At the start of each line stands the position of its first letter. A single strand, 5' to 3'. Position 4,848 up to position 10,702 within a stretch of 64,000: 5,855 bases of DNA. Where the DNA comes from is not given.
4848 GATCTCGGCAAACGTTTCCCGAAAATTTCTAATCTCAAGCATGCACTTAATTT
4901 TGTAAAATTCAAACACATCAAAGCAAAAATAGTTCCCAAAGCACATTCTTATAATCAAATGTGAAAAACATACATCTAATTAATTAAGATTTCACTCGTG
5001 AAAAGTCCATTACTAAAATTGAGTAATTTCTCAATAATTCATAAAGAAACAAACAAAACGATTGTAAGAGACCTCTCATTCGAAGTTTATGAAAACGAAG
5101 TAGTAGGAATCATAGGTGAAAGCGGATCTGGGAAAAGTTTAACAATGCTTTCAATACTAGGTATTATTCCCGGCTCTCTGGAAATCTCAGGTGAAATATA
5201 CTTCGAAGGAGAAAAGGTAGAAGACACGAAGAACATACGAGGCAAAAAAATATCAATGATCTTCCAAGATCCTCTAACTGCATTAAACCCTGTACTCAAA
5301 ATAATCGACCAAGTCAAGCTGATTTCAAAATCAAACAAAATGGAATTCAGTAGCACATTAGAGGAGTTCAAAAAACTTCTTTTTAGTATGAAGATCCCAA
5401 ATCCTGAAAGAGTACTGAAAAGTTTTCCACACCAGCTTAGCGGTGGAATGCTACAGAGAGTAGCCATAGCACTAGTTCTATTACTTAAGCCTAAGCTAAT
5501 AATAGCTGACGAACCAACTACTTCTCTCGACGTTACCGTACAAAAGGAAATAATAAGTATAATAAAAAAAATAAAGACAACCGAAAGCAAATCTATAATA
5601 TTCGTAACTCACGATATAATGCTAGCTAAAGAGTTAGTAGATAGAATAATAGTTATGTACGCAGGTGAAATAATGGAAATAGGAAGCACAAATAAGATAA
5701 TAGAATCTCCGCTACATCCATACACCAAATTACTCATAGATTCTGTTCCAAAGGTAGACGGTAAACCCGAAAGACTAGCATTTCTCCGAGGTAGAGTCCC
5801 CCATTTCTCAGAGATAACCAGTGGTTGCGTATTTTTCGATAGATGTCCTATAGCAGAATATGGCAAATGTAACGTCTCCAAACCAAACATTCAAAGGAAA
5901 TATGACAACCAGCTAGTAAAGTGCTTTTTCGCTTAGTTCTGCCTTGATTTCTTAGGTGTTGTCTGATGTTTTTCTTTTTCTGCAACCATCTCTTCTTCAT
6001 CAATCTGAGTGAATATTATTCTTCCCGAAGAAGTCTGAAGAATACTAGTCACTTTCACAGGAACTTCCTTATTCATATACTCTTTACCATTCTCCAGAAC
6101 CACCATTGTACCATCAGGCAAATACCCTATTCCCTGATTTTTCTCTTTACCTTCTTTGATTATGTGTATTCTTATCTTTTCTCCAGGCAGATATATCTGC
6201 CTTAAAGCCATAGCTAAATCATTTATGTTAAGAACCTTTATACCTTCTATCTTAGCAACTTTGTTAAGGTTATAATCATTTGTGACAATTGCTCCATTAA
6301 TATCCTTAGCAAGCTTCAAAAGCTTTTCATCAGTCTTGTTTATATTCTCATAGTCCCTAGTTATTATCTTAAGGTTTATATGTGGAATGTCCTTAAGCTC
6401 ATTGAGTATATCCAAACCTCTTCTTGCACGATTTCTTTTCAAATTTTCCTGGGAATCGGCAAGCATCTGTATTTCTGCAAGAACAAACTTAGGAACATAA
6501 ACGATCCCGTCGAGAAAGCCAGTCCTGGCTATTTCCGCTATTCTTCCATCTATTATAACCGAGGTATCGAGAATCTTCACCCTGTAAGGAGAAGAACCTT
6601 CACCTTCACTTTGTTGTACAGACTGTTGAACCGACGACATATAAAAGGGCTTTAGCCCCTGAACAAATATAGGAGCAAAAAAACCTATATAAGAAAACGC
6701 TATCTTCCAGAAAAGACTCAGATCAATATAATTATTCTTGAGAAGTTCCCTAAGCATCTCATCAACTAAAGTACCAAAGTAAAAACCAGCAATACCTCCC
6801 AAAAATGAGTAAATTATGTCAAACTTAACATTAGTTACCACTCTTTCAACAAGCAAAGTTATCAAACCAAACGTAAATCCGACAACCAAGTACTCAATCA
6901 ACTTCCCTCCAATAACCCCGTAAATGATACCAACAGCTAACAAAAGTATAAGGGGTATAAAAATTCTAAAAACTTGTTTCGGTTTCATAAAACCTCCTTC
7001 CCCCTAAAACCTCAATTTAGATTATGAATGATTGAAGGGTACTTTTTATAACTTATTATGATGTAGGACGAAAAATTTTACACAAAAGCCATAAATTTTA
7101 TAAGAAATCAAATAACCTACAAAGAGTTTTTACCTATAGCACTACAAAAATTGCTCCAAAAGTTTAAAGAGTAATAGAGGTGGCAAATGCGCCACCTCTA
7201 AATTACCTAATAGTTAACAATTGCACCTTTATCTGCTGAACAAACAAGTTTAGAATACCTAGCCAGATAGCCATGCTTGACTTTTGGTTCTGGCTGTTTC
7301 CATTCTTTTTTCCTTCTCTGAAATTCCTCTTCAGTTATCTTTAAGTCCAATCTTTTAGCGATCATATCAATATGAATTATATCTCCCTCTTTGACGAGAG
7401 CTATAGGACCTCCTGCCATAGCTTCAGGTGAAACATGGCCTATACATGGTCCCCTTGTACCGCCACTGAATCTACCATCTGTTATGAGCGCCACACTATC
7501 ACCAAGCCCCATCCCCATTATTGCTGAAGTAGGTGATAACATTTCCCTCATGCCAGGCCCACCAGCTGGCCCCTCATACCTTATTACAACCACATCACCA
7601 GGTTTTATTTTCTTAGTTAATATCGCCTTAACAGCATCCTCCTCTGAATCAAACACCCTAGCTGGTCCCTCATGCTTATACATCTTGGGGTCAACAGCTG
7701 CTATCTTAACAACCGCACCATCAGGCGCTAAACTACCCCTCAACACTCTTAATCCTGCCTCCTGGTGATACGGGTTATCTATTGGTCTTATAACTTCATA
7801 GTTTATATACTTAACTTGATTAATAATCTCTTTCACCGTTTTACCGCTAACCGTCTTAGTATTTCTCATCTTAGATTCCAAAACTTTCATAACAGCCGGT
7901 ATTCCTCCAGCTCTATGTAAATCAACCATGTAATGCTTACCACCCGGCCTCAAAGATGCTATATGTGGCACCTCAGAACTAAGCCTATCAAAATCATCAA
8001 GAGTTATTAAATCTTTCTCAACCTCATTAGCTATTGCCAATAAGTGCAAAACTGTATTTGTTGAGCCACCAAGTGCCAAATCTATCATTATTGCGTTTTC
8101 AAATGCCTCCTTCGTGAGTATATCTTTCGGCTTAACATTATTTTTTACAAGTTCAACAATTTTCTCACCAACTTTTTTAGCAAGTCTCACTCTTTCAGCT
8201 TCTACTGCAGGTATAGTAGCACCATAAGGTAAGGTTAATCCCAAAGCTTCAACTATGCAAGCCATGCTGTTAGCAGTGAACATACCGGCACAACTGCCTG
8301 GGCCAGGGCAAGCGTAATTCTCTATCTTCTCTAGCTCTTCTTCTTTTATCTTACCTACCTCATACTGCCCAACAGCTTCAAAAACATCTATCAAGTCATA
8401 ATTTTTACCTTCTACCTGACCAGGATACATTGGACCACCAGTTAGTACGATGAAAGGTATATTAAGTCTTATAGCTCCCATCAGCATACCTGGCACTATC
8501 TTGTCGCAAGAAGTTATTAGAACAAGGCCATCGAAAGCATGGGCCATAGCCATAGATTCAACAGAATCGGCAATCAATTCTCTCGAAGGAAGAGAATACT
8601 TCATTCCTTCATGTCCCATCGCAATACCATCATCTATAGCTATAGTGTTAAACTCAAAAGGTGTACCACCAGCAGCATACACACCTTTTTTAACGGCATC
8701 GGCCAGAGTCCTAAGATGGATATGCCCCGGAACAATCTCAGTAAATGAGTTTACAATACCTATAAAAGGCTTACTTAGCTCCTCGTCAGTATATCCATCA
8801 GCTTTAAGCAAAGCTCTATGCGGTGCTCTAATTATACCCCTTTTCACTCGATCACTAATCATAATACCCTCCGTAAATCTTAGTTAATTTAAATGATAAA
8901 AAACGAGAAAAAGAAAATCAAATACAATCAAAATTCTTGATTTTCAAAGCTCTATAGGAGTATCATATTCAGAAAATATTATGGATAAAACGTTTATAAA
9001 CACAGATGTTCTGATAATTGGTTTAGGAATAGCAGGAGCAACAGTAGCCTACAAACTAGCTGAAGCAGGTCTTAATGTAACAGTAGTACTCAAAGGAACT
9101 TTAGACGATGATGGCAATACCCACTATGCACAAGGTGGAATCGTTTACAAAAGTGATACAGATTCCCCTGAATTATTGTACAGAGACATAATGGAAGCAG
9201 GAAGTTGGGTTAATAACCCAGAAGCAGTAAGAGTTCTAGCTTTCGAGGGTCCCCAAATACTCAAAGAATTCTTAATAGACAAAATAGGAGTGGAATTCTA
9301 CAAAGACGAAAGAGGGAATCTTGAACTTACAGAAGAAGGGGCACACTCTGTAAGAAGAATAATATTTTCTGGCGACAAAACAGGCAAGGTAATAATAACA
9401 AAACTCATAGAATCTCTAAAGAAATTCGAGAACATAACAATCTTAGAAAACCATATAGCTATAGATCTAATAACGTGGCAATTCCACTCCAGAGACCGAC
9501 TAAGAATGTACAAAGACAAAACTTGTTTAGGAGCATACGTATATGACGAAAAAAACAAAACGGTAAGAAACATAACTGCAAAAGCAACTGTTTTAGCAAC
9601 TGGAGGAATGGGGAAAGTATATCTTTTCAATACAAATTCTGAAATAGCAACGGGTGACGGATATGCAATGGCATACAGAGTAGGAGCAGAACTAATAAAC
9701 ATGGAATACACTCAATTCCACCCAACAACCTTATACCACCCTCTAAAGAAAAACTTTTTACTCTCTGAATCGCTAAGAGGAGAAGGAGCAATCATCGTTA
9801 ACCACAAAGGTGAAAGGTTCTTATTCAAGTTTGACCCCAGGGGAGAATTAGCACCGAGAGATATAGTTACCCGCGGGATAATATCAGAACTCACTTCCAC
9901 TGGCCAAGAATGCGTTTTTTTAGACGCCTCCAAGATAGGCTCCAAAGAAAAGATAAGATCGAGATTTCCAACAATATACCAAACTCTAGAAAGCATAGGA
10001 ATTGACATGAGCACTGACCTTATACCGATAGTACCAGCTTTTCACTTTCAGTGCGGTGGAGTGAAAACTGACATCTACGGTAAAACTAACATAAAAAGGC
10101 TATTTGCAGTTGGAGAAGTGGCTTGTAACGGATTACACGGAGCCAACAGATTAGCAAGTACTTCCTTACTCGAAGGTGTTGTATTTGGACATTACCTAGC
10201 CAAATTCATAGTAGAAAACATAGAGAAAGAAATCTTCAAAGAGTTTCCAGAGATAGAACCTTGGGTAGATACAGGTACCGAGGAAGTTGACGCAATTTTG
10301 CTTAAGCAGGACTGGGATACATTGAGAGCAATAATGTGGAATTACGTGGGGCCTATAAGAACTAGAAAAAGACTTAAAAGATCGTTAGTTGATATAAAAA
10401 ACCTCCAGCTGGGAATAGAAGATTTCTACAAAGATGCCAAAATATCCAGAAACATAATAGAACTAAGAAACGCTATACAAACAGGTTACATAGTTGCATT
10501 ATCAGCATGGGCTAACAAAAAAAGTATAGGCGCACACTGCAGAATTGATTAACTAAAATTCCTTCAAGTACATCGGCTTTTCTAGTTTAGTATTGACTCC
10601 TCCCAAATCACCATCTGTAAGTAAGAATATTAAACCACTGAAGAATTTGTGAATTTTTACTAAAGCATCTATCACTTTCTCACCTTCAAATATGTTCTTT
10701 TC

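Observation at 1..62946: Predicted exported proteins are enriched in Thr-Asn, a candidate sequon for an uncharacterised protein modification (glycosylation?) system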

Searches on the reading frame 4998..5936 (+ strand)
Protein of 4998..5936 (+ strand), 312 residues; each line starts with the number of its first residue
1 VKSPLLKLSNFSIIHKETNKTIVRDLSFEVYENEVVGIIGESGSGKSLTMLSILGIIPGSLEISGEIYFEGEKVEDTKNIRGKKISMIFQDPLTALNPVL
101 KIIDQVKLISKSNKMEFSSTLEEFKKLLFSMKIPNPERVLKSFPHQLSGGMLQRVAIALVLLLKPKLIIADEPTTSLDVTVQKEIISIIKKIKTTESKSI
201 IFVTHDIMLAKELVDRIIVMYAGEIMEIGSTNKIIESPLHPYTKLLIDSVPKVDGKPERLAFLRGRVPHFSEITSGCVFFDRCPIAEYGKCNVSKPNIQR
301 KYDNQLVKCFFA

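Call 50: search_protein_families(library=pfam, proteins=[window:4998-5936:+], max_evalue=0.00001)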
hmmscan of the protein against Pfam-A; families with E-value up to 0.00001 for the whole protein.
window:4998-5936:+ (312 aa): 3 families
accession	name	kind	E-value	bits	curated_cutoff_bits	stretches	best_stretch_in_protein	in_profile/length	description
PF00005.33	ABC_tran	-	4.9e-28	98.9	25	1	24-175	2-137/137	ABC transporter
PF08352.17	oligo_HPY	-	3.9e-19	69.2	27.1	1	226-287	1-62/65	Oligopeptide/dipeptide transporter, C-terminal region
PF13304.12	AAA_21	-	4.7e-06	27.3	27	0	145-206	236-299/304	AAA domain, putative AbiEii toxin, Type IV TA system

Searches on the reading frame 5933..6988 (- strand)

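Call 7: search_protein_families(library=pfam, proteins=[window:5933-6988:-], max_evalue=0.01)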
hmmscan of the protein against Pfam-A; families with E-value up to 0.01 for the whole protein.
window:5933-6988:- (351 aa): 5 families
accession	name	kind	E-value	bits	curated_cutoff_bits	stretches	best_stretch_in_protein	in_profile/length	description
PF01850.27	PIN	-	9.2e-08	33.2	23.6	1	139-246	2-119/120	PIN domain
PF13638.12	PIN_4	-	2.7e-06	28.2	21.9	1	139-254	2-130/132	PIN domain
PF01938.26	TRAM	-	1.2e-05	25.5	21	1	268-316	4-51/61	TRAM domain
PF08745.17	PIN_5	-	0.00055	19.9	27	1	220-264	158-202/205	PINc domain ribonuclease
PF18477.7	PIN_9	-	0.0021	18.7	26.3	1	164-254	32-112/116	PIN like domain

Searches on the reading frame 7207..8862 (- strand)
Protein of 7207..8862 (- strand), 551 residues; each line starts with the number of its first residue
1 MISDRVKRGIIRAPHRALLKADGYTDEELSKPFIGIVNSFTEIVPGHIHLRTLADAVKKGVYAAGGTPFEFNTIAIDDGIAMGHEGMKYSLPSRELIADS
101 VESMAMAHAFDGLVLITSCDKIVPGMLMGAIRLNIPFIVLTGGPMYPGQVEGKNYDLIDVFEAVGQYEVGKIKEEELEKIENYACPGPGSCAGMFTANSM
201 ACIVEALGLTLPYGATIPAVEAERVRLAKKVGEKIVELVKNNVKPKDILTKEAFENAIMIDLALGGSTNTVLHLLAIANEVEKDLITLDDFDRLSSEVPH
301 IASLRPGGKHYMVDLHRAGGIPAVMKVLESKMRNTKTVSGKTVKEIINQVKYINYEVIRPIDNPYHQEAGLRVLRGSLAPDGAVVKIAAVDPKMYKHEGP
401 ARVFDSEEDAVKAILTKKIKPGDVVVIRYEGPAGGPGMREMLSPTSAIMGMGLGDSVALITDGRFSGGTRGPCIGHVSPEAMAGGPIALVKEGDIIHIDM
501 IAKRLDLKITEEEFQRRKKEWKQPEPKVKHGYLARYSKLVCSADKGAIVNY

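Call 50: search_protein_families(library=pfam, proteins=[window:7207-8862:-], max_evalue=0.00001)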
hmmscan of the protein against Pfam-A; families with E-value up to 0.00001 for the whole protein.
window:7207-8862:- (551 aa): 2 families
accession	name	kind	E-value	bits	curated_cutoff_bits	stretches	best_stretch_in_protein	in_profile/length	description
PF00920.27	ILVD_EDD_N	-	1.7e-139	464.8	27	1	31-345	1-315/316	Dihydroxy-acid/6-phosphogluconate dehydratase N-terminal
PF24877.1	ILV_EDD_C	-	1.7e-84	282.4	27.7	1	356-547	1-191/191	Dihydroxy-acid/6-phosphogluconate dehydratase C-terminal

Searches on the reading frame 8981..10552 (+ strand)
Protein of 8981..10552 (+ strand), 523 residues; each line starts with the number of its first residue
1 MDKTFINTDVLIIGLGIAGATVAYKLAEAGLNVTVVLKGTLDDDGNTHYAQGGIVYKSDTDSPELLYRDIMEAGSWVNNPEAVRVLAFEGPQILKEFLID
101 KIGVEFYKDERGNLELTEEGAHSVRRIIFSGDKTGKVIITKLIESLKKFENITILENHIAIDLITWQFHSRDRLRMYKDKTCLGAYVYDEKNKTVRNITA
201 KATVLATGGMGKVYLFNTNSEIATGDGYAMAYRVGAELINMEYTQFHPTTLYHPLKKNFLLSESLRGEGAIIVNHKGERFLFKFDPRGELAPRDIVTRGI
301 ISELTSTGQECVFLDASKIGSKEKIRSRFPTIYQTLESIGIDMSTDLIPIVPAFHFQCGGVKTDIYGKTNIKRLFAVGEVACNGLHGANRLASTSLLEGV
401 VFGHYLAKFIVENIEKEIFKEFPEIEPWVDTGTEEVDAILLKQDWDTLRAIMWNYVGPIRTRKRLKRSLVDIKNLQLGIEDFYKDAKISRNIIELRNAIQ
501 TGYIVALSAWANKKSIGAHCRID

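Call 50: search_protein_families(library=pfam, proteins=[window:8981-10552:+], max_evalue=0.00001)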
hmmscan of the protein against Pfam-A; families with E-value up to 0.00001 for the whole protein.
window:8981-10552:+ (523 aa): 4 families
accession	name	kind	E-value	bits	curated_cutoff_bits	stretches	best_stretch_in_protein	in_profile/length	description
PF00890.30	FAD_binding_2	-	3.1e-80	270.9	20.4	1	9-396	1-414/414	FAD binding domain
PF01266.30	DAO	-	3.4e-11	43.7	27.9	1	9-124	1-102/353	FAD dependent oxidoreductase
PF07992.20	Pyr_redox_2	-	4e-10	40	26.1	0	9-210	2-110/291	Pyridine nucleotide-disulphide oxidoreductase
PF02910.25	Succ_DH_flav_C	-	1.4e-06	28.7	20.8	1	447-523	3-85/130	Fumarate reductase flavoprotein C-term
